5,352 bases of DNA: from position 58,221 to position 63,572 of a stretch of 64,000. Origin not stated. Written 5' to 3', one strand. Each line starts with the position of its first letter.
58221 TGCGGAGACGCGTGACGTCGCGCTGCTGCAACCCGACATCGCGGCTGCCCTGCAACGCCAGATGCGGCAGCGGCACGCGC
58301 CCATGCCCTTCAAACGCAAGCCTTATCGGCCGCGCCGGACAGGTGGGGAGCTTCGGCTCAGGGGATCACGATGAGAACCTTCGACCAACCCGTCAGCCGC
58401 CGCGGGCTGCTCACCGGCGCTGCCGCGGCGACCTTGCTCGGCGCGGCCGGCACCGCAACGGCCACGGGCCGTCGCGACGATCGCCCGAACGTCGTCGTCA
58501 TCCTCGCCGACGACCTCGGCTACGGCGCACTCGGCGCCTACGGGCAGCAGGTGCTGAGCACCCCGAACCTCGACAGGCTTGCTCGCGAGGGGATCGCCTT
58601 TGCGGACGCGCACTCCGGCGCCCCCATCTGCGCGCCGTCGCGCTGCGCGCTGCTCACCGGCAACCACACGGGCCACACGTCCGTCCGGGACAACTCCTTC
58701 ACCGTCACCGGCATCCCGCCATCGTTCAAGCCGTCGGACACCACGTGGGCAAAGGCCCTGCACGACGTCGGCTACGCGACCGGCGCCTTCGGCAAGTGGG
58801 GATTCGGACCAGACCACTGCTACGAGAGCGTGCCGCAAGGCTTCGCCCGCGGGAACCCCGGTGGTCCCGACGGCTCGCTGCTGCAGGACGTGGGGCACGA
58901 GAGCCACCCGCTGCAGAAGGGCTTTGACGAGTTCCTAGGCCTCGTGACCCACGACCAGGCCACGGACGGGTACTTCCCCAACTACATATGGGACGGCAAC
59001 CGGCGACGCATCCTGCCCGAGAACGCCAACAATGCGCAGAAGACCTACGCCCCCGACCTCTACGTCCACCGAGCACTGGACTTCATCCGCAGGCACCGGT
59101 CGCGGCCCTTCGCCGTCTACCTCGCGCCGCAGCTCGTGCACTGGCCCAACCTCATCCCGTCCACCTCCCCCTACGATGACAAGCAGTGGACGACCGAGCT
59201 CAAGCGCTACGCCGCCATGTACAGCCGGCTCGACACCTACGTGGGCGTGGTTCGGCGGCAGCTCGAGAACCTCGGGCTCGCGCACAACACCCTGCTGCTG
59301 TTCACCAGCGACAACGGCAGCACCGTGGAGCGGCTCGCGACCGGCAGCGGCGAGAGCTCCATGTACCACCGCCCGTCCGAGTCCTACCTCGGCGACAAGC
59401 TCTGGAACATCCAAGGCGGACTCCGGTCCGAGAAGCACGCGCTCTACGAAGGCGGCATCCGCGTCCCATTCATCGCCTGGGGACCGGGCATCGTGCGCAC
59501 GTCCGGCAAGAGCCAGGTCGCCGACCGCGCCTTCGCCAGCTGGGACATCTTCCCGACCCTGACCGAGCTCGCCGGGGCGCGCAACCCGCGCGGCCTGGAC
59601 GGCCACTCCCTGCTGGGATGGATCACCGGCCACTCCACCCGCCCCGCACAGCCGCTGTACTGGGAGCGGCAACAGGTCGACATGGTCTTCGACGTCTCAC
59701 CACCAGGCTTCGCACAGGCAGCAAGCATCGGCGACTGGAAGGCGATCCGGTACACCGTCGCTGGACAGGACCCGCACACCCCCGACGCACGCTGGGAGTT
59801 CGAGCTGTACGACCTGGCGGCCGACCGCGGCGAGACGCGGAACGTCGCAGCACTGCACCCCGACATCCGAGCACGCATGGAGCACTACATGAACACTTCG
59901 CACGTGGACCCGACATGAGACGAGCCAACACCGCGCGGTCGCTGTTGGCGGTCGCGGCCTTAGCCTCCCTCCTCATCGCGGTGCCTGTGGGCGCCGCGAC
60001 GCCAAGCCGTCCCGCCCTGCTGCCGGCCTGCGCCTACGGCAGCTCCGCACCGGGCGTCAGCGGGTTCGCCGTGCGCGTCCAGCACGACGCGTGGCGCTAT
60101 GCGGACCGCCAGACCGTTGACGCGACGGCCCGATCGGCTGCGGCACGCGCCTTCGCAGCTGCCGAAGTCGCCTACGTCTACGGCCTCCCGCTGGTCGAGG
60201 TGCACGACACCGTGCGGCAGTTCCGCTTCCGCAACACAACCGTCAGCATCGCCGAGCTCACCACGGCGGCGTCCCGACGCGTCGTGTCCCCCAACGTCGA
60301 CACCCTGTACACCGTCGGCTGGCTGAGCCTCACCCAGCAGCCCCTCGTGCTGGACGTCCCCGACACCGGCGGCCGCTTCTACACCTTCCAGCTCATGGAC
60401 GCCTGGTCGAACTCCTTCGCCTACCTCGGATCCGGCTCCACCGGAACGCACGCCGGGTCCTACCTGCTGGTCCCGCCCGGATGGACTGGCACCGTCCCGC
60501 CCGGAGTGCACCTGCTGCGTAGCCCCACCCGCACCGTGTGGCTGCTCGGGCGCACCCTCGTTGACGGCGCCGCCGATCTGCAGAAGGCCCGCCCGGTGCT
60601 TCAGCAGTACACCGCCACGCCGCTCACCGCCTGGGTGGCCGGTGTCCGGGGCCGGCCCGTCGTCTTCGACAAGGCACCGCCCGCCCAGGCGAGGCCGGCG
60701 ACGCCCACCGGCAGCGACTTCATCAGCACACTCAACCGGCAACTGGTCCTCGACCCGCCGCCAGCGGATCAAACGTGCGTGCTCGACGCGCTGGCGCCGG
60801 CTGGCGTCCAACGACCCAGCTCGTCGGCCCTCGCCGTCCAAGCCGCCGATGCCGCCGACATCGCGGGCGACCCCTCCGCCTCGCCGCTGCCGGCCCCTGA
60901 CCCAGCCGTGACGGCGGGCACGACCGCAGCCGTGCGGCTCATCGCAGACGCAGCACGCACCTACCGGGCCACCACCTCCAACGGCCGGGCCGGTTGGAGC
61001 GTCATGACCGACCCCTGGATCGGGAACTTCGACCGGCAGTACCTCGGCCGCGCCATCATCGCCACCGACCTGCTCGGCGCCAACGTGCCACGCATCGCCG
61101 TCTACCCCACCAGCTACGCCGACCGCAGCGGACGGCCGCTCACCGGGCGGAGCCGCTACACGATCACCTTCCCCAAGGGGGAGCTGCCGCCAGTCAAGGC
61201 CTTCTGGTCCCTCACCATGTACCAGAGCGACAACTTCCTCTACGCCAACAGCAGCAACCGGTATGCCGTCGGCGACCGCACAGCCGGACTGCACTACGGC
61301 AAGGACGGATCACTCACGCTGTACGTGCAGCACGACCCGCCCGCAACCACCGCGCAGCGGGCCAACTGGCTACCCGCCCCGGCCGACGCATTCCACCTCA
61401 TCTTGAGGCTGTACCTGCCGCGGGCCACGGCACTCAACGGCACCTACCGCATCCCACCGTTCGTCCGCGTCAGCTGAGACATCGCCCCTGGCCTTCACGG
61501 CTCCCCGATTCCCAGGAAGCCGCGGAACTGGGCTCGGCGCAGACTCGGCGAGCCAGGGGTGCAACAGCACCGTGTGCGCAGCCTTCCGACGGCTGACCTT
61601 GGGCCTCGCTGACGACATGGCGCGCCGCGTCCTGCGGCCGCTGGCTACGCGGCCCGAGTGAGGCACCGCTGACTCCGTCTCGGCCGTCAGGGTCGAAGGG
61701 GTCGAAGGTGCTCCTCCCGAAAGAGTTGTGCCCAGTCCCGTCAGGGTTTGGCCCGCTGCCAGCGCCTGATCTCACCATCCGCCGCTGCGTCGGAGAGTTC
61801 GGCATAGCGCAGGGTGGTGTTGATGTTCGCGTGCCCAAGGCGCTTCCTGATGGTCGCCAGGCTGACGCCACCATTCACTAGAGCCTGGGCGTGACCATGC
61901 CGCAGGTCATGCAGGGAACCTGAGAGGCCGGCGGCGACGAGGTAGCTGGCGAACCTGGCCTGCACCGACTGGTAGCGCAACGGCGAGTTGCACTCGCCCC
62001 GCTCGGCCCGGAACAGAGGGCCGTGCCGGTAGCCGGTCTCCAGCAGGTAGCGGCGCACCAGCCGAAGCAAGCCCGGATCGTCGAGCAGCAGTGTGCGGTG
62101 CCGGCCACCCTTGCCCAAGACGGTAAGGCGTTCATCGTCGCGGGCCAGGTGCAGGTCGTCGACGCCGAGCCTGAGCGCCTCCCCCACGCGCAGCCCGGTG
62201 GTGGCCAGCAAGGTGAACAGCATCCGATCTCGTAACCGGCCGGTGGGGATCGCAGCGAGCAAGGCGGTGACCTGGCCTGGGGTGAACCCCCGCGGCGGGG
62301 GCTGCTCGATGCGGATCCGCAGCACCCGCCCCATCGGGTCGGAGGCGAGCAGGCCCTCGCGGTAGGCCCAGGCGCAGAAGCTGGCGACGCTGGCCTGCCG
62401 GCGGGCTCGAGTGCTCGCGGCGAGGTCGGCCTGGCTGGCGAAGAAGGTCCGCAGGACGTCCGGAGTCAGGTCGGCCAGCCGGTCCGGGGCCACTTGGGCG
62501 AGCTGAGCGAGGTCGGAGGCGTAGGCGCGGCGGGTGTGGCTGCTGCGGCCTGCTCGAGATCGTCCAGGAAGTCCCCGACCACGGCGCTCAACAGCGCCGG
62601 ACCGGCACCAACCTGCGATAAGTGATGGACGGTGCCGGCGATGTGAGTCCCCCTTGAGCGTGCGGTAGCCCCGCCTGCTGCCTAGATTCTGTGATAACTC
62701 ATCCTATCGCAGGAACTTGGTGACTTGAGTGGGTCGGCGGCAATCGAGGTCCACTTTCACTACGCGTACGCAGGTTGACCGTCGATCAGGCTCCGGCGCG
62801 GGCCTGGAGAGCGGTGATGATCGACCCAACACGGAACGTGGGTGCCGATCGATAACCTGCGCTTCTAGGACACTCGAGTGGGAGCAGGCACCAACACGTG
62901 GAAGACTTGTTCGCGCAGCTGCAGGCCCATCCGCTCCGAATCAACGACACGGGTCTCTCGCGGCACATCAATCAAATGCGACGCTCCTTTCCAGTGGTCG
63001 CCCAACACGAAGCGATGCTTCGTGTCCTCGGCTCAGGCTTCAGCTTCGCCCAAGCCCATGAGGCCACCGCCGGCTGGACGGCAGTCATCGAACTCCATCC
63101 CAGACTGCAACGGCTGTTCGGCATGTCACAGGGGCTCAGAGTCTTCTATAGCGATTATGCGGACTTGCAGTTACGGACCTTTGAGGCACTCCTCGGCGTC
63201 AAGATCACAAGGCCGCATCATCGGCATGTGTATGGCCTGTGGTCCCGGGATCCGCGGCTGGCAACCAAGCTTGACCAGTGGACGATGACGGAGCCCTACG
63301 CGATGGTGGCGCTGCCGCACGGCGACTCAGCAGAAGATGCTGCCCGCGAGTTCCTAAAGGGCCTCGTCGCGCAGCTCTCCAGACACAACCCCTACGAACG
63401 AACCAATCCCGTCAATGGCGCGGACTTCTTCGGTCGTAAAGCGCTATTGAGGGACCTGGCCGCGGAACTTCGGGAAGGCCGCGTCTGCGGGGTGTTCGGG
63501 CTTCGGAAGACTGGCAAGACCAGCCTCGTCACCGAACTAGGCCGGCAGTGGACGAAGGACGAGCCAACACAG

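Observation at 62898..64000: Integrase-adjacent P-loop NTPase with an unknown N-terminal domain (possible defence-type STAND protein), cut by the window edge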

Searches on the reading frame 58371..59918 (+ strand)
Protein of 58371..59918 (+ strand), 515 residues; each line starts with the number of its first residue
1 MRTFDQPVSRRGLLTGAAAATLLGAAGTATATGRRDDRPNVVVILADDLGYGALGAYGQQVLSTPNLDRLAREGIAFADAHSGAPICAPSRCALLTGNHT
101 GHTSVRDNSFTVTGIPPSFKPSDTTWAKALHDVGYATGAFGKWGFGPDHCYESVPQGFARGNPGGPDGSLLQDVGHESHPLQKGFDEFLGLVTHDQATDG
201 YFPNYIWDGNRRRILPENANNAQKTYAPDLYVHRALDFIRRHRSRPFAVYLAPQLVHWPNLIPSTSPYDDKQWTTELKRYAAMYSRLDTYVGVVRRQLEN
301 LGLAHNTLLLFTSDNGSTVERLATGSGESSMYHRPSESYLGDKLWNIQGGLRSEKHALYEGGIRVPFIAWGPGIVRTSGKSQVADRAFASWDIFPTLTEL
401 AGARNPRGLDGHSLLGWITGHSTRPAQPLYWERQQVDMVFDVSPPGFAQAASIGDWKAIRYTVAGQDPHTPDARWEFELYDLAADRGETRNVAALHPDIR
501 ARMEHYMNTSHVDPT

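Call 65: find_encoding_contigs(protein=window:58371-59918:+, flank=10000, max_places=3)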
Protein window:58371-59918:+ (515 aa): no gene with exactly this product is on record in the collection.

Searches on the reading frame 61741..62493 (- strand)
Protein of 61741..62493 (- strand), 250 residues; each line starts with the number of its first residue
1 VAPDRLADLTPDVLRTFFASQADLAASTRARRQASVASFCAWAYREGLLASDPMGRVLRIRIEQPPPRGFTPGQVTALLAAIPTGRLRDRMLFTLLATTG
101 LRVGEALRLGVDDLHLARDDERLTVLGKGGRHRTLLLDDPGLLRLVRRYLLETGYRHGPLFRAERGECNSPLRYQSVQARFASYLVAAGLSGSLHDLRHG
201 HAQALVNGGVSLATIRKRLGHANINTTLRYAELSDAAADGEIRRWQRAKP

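Call 8: search_protein_families(library=pfam, proteins=[window:61741-62493:-], max_evalue=1)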
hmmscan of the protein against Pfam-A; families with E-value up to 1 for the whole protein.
window:61741-62493:- (250 aa): 2 families
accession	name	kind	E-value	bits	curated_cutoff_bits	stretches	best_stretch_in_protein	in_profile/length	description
PF00589.27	Phage_integrase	-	1.1e-26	94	27.1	1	71-235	4-170/172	Phage integrase family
PF02899.23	Phage_int_SAM_1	-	0.0016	19.1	22.3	1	5-47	39-83/83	Phage integrase, N-terminal SAM-like domain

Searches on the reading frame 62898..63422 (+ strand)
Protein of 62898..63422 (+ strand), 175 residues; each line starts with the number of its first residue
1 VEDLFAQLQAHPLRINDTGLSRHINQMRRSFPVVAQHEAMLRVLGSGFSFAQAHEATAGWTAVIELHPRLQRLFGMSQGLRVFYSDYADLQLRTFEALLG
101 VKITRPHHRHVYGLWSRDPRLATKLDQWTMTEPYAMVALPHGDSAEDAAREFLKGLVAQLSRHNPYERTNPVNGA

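Call 28: predict_structure(alignment_id=A2)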
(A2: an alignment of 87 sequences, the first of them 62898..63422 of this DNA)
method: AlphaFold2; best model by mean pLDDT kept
length: 175 residues; sequences in the alignment: 87
mean_pLDDT: 92.3   pTM: 0.86
mean pLDDT of the five models: 92.3, 91.3, 91.1, 90.5, 90.4
residues with pLDDT >= 90: 152; 70-90: 11; 50-70: 10; < 50: 2
segments of 3 or more residues with pLDDT < 50: none
pLDDT, mean of each block of 10 residues (from residue 1): 93 92 97 98 98 94 97 94 97 94 94 97 95 94 95 95 63 53
secondary structure, 60 per line:
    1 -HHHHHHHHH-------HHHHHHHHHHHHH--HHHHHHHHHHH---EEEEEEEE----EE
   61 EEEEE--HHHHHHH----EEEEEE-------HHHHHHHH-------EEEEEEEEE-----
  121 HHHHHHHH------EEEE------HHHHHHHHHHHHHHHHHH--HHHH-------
elements in order: H2-10 H18-30 H33-43 E47-54 E59-65 H68-74 E79-84 H92-99 E107-115 H121-128 E135-138 H145-162 H165-168

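Call 89: search_solved_structures(query=A7, max_evalue=10)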
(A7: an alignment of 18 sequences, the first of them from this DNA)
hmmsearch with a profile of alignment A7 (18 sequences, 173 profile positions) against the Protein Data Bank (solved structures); distinct sequences matched with E-value up to 10: 6.
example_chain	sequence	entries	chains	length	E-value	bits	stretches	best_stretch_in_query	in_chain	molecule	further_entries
6vga_A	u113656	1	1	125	0.22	14.3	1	102-142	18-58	De novo designed protein RO2_1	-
3tnz_A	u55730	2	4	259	0.26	14.1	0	62-131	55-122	Iodotyrosine dehalogenase 1 | Iodotyrosine deiodinase 1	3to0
3gb5_A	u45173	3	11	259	0.26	14.1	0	62-131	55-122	Iodotyrosine dehalogenase 1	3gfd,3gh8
5yak_A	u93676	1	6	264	0.79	12.5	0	88-131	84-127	Iodotyrosine deiodinase 1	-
4ttb_A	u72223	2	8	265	0.79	12.5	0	89-131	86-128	Iodotyrosine dehalogenase 1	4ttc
4tve_A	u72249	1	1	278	1.4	11.7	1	53-90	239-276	Naumovozyma dairenensis Eps1p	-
